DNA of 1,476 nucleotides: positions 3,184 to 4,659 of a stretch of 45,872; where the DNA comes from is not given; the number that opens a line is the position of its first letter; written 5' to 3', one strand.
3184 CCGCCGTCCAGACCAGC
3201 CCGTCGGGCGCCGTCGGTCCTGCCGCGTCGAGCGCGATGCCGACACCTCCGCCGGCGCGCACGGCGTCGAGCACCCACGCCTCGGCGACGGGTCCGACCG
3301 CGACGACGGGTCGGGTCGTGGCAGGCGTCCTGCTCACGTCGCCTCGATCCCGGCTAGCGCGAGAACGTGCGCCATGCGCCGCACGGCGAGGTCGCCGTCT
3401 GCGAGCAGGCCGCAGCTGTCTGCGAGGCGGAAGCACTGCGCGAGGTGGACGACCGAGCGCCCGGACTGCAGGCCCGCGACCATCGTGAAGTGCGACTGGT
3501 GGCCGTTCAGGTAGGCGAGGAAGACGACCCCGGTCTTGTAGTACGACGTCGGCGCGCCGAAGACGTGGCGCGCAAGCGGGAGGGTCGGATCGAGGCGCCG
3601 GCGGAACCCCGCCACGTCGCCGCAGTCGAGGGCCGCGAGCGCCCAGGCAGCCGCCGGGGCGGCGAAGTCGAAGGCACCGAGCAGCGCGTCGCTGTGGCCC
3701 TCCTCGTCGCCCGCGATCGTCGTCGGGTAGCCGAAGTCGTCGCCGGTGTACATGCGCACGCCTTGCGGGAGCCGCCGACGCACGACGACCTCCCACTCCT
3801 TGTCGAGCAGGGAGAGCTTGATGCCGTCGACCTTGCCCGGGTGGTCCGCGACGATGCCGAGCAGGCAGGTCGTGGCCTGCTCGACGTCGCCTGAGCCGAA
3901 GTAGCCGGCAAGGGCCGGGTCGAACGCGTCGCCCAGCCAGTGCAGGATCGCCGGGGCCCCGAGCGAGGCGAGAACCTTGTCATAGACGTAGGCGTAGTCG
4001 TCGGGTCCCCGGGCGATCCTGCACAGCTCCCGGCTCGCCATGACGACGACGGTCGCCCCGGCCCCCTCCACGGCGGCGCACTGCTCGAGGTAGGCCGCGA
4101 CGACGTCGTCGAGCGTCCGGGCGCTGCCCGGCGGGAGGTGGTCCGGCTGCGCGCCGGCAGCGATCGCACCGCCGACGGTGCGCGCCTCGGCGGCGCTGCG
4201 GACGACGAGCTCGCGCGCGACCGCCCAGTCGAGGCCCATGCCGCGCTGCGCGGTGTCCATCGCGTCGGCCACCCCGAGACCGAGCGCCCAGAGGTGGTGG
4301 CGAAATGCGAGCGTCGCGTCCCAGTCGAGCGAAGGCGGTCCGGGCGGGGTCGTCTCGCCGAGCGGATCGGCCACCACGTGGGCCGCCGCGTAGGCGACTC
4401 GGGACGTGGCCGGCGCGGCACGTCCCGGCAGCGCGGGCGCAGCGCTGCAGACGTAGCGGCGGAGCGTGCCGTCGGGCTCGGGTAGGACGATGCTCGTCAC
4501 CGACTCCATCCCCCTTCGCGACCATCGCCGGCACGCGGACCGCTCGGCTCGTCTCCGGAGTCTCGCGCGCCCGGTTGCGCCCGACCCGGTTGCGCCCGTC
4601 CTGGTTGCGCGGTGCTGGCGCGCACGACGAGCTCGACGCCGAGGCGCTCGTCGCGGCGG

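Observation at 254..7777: LacI-linked six-gene operon built around a DUF993 protein: candidate uncharacterised keto-sugar/glycoside pathway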

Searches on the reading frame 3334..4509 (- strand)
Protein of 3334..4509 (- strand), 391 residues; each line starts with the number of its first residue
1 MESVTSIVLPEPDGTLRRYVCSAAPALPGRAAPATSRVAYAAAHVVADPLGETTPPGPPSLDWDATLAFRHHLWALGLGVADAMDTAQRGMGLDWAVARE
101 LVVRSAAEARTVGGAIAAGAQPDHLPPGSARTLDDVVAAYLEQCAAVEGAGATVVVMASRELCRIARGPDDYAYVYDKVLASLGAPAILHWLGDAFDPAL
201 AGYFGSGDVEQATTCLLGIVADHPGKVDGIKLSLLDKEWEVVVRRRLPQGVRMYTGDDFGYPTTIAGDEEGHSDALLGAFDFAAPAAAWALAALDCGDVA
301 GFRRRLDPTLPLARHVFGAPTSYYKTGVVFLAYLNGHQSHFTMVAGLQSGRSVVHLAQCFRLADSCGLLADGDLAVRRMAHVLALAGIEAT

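Call 3: search_protein_families(library=pfam, proteins=[window:3334-4509:-], max_evalue=0.01)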
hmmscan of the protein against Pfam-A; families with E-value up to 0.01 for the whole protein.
window:3334-4509:- (391 aa): 1 family
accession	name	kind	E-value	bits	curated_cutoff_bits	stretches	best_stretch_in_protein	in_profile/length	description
PF06187.17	DUF993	-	3e-173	576.6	24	1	7-388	1-382/382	Protein of unknown function (DUF993)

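Call 6: search_protein_families(library=ncbifam, proteins=[window:3334-4509:-], max_evalue=0.001)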
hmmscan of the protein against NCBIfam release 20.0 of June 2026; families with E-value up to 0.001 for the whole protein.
window:3334-4509:- (391 aa): 0 families

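Call 7: search_solved_structures(query=window:3334-4509:-, max_evalue=1, show_alignments=1)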
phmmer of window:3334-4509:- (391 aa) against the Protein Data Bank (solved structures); distinct sequences matched with E-value up to 1: 1.
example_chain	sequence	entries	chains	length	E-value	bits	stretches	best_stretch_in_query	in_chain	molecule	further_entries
4dnh_A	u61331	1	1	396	7.3e-138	462.9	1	4-389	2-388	Uncharacterized protein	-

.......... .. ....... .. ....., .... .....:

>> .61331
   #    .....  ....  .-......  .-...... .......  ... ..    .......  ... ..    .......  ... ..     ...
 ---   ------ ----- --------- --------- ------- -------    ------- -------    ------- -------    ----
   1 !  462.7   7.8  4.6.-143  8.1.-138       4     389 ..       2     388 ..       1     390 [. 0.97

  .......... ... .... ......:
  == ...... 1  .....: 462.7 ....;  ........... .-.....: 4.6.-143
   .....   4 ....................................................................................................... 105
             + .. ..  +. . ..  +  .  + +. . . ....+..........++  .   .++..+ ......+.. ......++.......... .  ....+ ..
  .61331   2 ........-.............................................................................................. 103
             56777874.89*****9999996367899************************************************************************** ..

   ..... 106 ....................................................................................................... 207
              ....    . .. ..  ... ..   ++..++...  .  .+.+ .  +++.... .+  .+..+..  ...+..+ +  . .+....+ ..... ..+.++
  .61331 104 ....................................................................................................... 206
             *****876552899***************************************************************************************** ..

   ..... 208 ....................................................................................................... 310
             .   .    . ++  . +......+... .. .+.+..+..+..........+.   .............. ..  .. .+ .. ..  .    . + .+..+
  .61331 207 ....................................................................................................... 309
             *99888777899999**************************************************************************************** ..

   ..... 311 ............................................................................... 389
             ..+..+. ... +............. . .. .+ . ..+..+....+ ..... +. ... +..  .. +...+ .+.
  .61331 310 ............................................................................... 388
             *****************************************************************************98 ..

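Call 12: find_homologous_proteins(query=window:3334-4509:-, max_evalue=0.00001)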
Query window:3334-4509:- (391 aa): 8000 proteins with E <= 0.00001 among 8000 candidates; the best 120 are listed.
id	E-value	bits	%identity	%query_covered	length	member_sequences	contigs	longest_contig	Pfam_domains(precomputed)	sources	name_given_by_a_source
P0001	3.5e-250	848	98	99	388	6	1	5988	PF06187.18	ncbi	-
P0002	4.4e-224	762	88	99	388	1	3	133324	PF06187.18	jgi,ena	jgi:hypothetical protein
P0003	8.9e-210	715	83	99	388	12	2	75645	PF06187.18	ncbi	-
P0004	1.4e-176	605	71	99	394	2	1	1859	PF06187.18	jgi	-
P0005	1.6e-172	592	71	99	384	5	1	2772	PF06187.18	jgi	jgi:Protein of unknown function (DUF993)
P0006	7.0e-166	570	70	99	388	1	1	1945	PF06187.18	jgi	jgi:hypothetical protein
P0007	3.1e-165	568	69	98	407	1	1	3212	PF06187.18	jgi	jgi:Protein of unknown function (DUF993)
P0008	1.1e-162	559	67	100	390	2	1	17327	PF06187.18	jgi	jgi:Protein of unknown function (DUF993)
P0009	7.3e-162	557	68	98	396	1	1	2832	PF06187.18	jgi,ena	-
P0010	8.1e-159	547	66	98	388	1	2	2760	PF06187.18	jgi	jgi:hypothetical protein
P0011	1.4e-157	543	66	99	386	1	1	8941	PF06187.18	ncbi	-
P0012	3.3e-157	541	66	99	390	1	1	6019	PF06187.18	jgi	jgi:hypothetical protein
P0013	2.1e-156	539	65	98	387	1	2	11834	PF06187.18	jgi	jgi:hypothetical protein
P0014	4.7e-156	538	66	98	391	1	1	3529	PF06187.18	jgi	jgi:hypothetical protein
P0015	4.9e-156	538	65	98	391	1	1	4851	PF06187.18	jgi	jgi:Protein of unknown function (DUF993)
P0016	5.6e-156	537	66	98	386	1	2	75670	PF06187.18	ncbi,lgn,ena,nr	ncbi:MAG: dihydrodipicolinate synthase family protein [Actinomycetota bacterium]|nr:dihydrodipicolin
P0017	8.8e-156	537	65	98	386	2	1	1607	PF06187.18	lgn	-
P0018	2.7e-155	535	65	98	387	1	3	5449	PF06187.18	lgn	-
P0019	4.8e-155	534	66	98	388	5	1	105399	PF06187.18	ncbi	-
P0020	8.1e-155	534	66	98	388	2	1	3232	PF06187.18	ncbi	-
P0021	2.3e-154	532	64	98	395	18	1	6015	PF06187.18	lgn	-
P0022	2.7e-154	532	65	98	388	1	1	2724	PF06187.18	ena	-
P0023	3.6e-154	531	64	98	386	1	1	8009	PF06187.18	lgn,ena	-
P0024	6.3e-154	531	63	98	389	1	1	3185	PF06187.18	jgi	jgi:hypothetical protein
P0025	9.0e-154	530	65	98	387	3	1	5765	PF06187.18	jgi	jgi:hypothetical protein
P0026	3.3e-153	528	64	98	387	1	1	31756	PF06187.18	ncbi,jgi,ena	jgi:hypothetical protein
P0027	8.1e-153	527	66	98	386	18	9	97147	PF06187.18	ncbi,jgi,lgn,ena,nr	ncbi:MAG: dihydrodipicolinate synthase family protein [Actinomycetota bacterium]|jgi:hypothetical pr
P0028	1.4e-152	526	61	98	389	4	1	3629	PF06187.18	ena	-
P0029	1.9e-152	526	62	98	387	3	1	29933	PF06187.18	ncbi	-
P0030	2.3e-152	525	64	98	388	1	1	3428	PF06187.18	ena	-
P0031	4.9e-152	524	64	99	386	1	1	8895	PF06187.18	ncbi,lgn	ncbi:MAG: dihydrodipicolinate synthase family protein [Candidatus Dormiibacterota bacterium]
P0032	8.0e-152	524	64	98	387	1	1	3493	PF06187.18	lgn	-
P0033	1.4e-151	523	63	98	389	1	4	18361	PF06187.18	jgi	jgi:hypothetical protein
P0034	2.0e-151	522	66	95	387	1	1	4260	PF06187.18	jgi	jgi:hypothetical protein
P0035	2.6e-151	522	64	98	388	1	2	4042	PF06187.18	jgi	jgi:Protein of unknown function (DUF993)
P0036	2.7e-151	522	66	92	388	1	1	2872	PF06187.18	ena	-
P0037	3.4e-151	522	64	98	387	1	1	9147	PF06187.18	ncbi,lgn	-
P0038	5.0e-151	521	63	98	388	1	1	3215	PF06187.18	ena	-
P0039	5.2e-151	521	62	98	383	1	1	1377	PF06187.18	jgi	jgi:hypothetical protein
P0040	6.0e-151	521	62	98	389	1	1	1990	PF06187.18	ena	-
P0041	7.1e-151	521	62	98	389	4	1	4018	PF06187.18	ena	-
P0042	7.5e-151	521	63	99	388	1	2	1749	PF06187.18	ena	-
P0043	7.7e-151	520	62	98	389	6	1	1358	PF06187.18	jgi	jgi:hypothetical protein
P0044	1.3e-150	520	64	99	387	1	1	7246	PF06187.18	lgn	-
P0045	1.3e-150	520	62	99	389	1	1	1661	PF06187.18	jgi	jgi:hypothetical protein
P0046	1.7e-150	519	63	97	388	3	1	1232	PF06187.18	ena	-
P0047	3.5e-150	518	63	98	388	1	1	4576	PF06187.18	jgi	jgi:hypothetical protein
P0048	4.8e-150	518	61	98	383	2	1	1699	PF06187.18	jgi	-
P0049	5.6e-150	518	62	98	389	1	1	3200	PF06187.18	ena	-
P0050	6.4e-150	517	62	98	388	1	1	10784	PF06187.18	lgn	-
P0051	6.4e-150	517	63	98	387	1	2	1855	PF06187.18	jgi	jgi:hypothetical protein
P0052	7.0e-150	517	61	99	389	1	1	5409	PF06187.18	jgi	jgi:hypothetical protein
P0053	9.1e-150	517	63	98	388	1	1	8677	PF06187.18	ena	-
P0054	1.0e-149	517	63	98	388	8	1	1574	PF06187.18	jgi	jgi:hypothetical protein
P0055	1.0e-149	517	62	99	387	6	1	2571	PF06187.18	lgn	-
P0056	1.2e-149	517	63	98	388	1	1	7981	PF06187.18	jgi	jgi:hypothetical protein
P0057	1.2e-149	517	61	99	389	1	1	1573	PF06187.18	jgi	jgi:uncharacterized protein DUF993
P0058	1.2e-149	517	66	98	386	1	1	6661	PF06187.18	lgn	-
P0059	1.3e-149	516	63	99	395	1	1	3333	PF06187.18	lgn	-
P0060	1.4e-149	516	62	98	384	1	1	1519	PF06187.18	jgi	jgi:hypothetical protein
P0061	1.5e-149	516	63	98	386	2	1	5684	PF06187.18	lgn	-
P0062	2.1e-149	516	62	98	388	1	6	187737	PF06187.18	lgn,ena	-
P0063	2.4e-149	516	62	98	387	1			PF06187.18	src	-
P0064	2.6e-149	515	63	98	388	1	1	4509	PF06187.18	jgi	jgi:hypothetical protein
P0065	3.0e-149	515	61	98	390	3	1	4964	PF06187.18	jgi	jgi:Protein of unknown function (DUF993)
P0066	3.2e-149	515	62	98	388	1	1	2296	PF06187.18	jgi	jgi:hypothetical protein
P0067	4.0e-149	515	63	98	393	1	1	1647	PF06187.18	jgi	jgi:hypothetical protein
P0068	4.4e-149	515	62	98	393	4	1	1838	PF06187.18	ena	-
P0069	5.2e-149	514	62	98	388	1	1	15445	PF06187.18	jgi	jgi:hypothetical protein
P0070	5.3e-149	514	63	99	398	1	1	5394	PF06187.18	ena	-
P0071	5.7e-149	514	65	90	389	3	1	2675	PF06187.18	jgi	jgi:hypothetical protein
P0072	5.9e-149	514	62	99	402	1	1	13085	PF06187.18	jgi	jgi:Protein of unknown function (DUF993)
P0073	6.7e-149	514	63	98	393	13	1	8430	PF06187.18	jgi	jgi:Protein of unknown function (DUF993)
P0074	7.3e-149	514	62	98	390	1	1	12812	PF06187.18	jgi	jgi:hypothetical protein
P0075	7.8e-149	514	65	97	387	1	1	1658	PF06187.18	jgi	-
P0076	9.4e-149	514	61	98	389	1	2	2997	PF06187.18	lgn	-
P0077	1.0e-148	514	62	98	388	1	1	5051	PF06187.18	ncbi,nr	ncbi:MAG TPA: dihydrodipicolinate synthase family protein [Candidatus Dormibacteraeota bacterium]|nr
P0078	1.0e-148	513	64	92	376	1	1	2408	PF06187.18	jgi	-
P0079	1.1e-148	513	65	98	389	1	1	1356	PF06187.18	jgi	jgi:Protein of unknown function (DUF993)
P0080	1.2e-148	513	63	98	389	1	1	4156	PF06187.18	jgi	jgi:hypothetical protein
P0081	1.2e-148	513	62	99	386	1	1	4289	PF06187.18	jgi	jgi:hypothetical protein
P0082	1.3e-148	513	61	99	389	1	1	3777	PF06187.18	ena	-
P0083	1.4e-148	513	62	98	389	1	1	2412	PF06187.18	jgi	jgi:hypothetical protein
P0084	1.5e-148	513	62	98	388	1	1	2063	PF06187.18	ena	-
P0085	1.7e-148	513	63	98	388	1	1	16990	PF06187.18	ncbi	-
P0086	1.9e-148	513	61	98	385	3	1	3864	PF06187.18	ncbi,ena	-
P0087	2.0e-148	513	61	99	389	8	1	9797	PF06187.18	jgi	-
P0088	2.1e-148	512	63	98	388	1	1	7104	PF06187.18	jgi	-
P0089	3.5e-148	512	62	98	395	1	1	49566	PF06187.18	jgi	jgi:hypothetical protein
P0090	3.8e-148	512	61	98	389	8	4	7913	PF06187.18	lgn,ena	-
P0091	4.2e-148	511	63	98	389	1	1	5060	PF06187.18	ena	-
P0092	4.6e-148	511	62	99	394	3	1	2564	PF06187.18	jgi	jgi:hypothetical protein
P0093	4.9e-148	511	61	98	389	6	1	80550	PF06187.18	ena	-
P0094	5.4e-148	511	62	99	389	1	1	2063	PF06187.18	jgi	jgi:hypothetical protein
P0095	6.7e-148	511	61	98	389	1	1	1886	PF06187.18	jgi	jgi:hypothetical protein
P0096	7.5e-148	511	61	98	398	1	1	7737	PF06187.18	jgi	jgi:Protein of unknown function (DUF993)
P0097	7.7e-148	511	63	98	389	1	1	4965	PF06187.18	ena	-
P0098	7.9e-148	511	64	93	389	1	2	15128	PF06187.18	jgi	jgi:hypothetical protein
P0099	9.0e-148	510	61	98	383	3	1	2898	PF06187.18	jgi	jgi:hypothetical protein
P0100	9.3e-148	510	62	98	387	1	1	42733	PF06187.18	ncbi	ncbi:MAG TPA: dihydrodipicolinate synthase family protein [Candidatus Dormibacteraeota bacterium]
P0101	9.3e-148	510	60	98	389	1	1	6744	PF06187.18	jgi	jgi:hypothetical protein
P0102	9.4e-148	510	61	99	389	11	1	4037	PF06187.18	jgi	jgi:hypothetical protein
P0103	1.0e-147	510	62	97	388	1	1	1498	PF06187.18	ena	-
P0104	1.0e-147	510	64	98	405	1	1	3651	PF06187.18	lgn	-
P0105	1.1e-147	510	60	98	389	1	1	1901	PF06187.18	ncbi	-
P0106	1.1e-147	510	61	98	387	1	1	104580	PF06187.18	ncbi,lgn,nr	ncbi:MAG TPA: dihydrodipicolinate synthase family protein [Chloroflexia bacterium]|nr:dihydrodipicol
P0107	1.1e-147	510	62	98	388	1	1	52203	PF06187.18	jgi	jgi:hypothetical protein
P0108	1.3e-147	510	60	98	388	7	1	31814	PF06187.18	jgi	jgi:hypothetical protein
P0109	1.3e-147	510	60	98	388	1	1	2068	PF06187.18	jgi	-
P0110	1.3e-147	510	61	98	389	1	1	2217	PF06187.18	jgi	jgi:hypothetical protein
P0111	1.3e-147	510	61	98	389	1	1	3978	PF06187.18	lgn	-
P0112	1.3e-147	510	66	90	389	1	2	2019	PF06187.18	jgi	jgi:hypothetical protein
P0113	1.5e-147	510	61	99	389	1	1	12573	PF06187.18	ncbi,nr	ncbi:MAG TPA: dihydrodipicolinate synthase family protein [Candidatus Dormibacteraeota bacterium]|nr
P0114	1.5e-147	510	61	99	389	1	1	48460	PF06187.18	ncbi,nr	ncbi:MAG: dihydrodipicolinate synthase family protein [Candidatus Dormibacteraeota bacterium]|nr:dih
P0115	1.8e-147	509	62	98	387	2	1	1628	PF06187.18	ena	-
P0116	1.9e-147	509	61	99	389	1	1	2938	PF06187.18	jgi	jgi:hypothetical protein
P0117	2.3e-147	509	60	99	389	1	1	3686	PF06187.18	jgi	jgi:Protein of unknown function (DUF993)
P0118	2.3e-147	509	63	96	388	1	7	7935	PF06187.18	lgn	-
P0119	2.4e-147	509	61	98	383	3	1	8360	PF06187.18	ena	-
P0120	2.5e-147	509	60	99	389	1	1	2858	PF06187.18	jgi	jgi:hypothetical protein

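Call 14: find_related_loci(query=A1, collection=genome_contigs, flank=10000)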
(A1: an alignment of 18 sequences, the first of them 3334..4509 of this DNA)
Query A1 (391 aa) in genome_contigs; peptide patterns used: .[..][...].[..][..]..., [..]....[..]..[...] (x = any residue, [..] = any of these).
599 stretches matched a pattern (row limit reached: there are more); 595 encode a relative of the query (tblastn E <= 1e-3); the best 80 are kept; 80 distinct loci.
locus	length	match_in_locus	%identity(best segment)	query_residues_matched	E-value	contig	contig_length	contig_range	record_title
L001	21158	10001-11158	57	6-391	1e-145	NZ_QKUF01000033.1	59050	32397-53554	Thermosporothrix hazakensis strain ATCC BAA-1881 EI42DRAFT_scaffold00033.33, whole genome shotgun sequence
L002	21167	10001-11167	56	3-390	1e-141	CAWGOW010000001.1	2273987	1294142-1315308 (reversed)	MAG: uncultured Alphaproteobacteria bacterium isolate MFD04540.bin.1.156 genome assembly, contig: contig_12565, whole ge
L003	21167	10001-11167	56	3-390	1e-141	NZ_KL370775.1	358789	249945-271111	Bradyrhizobium sp. URHD0069 N554DRAFT_scaffold00001.1, whole genome shotgun sequence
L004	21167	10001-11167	56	3-390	9e-141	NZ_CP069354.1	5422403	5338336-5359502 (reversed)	Microvirga sp. VF16 chromosome, complete genome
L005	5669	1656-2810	58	6-389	4e-141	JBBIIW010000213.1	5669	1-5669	MAG: Candidatus Rokuibacteriota bacterium isolate QH1S170213_bin_148 NODE_7917_length_5669_cov_5.84121, whole genome sho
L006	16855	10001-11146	61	7-388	8e-140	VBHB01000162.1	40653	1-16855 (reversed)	MAG: Chloroflexi bacterium isolate CF_93 14_0927_12_20cm_scaffold_1011, whole genome shotgun sequence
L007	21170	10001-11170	56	3-390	5e-139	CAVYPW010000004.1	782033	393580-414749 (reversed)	MAG: uncultured Alphaproteobacteria bacterium isolate MFD05512.bin.1.45 genome assembly, contig: contig_20345, whole gen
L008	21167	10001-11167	56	3-390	6e-139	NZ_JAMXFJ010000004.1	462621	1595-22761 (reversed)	Microvirga sesbaniae strain HBU67692 Scaffold4, whole genome shotgun sequence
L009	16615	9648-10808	57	4-391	4e-139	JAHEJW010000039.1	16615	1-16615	MAG: bacterium isolate Ww567 NODE_10102_length_16615_cov_15.225476, whole genome shotgun sequence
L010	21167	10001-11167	55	3-390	1e-138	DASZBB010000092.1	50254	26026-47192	MAG TPA_asm: Microvirga sp. isolate SMAG_U6403 k141_13371, whole genome shotgun sequence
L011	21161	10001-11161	54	3-389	7e-139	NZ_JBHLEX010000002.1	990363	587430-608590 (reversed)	Bradyrhizobium tunisiense strain 1AS2L BACEM_AS2L_ASSEMBLY_CONTIG_2, whole genome shotgun sequence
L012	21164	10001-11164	53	3-390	2e-138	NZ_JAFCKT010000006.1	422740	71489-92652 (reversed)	Bradyrhizobium japonicum strain SZCCT0148 NODE_6, whole genome shotgun sequence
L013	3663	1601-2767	55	3-390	1e-142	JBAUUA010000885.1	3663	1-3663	MAG: Bradyrhizobium sp. isolate MFD05833_ilm_asm_bin8 k127_56051, whole genome shotgun sequence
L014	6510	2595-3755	59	6-391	4e-138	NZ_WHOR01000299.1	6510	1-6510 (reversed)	Azospirillum formosense strain CC-NFb-7 NODE_299_length_6511_cov_6.936247_1-6511, whole genome shotgun sequence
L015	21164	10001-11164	54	3-390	4e-138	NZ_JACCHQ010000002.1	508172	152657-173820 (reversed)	Bradyrhizobium glycinis strain CNPSo 4016 scaffold_1, whole genome shotgun sequence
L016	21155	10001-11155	61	6-389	2e-137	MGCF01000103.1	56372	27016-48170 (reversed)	MAG: Candidatus Rokubacteria bacterium RIFCSPLOWO2_02_FULL_73_56 rifcsplowo2_02_scaffold_328, whole genome shotgun seque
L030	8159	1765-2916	57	4-388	2e-136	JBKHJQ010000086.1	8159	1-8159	MAG: Actinomycetota bacterium isolate D5M12_10 NODE_4317_length_8159_cov_6.035291, whole genome shotgun sequence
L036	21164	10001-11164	53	3-390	8e-136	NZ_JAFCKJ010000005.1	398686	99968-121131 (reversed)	Bradyrhizobium canariense strain SZCCT0289 NODE_5, whole genome shotgun sequence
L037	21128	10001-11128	59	13-388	1e-135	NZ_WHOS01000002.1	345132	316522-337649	Azospirillum melinis strain TMCY0552 NODE_2_length_345133_cov_42.137969_1-345133, whole genome shotgun sequence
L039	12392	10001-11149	58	7-389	7e-135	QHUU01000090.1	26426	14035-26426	MAG: Gemmatimonadetes bacterium isolate AG20 14_0903_12_20cm_scaffold_422_curated, whole genome shotgun sequence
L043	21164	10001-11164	53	3-390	7e-135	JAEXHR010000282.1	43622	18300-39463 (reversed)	MAG: Proteobacteria bacterium isolate OH_HBlB_117 k127_876887, whole genome shotgun sequence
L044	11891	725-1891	54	3-390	2e-136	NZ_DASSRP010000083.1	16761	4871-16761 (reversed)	MAG: Bradyrhizobium sp. isolate SMAG_U492 k141_1417941, whole genome shotgun sequence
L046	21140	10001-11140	57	6-388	1e-134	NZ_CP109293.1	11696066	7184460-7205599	Streptomyces sp. NBC_01622 chromosome, complete genome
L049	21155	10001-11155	52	6-390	4e-134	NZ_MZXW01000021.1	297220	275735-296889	Bradyrhizobium betae strain Opo-243 NODE_11, whole genome shotgun sequence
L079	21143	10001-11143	58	5-388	3e-132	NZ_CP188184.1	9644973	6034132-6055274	Streptomyces canus strain NA07887 chromosome, complete genome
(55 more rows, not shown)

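Call 18: find_encoding_contigs(protein=P0002, flank=10000, max_places=3)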
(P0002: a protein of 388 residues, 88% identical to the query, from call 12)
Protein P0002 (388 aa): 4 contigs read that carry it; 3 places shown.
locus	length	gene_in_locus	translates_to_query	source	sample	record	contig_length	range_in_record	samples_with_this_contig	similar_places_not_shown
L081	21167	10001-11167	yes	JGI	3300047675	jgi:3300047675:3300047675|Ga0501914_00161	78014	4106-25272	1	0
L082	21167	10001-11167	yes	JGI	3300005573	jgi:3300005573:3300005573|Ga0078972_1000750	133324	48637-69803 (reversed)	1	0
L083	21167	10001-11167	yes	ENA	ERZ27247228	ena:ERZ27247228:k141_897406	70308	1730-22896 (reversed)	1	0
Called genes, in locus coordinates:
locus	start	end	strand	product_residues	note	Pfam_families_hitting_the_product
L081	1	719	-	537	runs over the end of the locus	PF00083:Sugar_tr (weak), PF07690:MFS_1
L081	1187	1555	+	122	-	PF02900:LigB (weak)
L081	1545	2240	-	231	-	PF00392:GntR, PF07702:UTRA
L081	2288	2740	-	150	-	PF07843:DUF1634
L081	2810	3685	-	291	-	PF01925:TauE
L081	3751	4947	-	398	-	PF04295:GD_AH_second, PF20629:GD_AH_C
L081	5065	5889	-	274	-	PF04295:GD_AH_second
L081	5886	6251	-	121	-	PF08666:SAF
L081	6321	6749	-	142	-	PF05336:rhaM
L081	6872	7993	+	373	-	PF01408:GFO_IDH_MocA (weak), PF22725:GFO_IDH_MocA_C3, PF02894:GFO_IDH_MocA_C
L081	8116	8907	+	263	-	PF01261:AP_endonuc_2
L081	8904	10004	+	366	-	PF00356:LacI, PF00532:Peripla_BP_1, PF13407:Peripla_BP_4, PF13377:Peripla_BP_3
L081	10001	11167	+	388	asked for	PF06187:DUF993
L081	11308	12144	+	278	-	PF02826:2-Hacid_dh_C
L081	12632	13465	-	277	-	-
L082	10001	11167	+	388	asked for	PF06187:DUF993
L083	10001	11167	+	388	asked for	PF06187:DUF993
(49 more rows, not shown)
